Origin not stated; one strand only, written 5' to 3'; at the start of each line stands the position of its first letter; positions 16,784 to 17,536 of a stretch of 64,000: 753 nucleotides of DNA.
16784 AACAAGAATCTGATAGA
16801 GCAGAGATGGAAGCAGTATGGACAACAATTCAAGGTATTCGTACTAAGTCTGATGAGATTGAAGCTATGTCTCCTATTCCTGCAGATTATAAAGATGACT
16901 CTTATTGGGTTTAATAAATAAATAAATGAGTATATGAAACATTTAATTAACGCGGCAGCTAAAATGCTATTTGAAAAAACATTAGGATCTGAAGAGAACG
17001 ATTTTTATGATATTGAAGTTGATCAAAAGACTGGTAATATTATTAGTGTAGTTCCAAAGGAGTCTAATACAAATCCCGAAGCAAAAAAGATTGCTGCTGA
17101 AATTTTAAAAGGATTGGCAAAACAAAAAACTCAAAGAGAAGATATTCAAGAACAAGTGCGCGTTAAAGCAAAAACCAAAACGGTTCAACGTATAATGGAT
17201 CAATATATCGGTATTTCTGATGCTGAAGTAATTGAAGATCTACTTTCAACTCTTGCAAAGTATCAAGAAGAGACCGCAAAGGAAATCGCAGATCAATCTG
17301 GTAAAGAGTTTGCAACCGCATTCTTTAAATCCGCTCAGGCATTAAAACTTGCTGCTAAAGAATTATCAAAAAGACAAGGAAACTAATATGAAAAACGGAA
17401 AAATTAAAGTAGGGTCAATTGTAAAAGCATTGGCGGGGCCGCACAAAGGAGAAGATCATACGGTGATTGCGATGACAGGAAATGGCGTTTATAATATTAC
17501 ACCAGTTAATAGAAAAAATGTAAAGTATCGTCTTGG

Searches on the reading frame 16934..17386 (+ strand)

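Call 64: search_protein_families(library=pfam, max_evalue=0.01, proteins=[window:16934-17386:+])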
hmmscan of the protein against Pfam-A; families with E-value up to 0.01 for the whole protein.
window:16934-17386:+ (150 aa): 1 family
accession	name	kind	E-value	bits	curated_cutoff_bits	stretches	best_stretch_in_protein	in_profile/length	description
PF25082.1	GIPC1_GH2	-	0.0015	19.3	27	1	62-113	9-59/91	GIPC1-3 GH2 domain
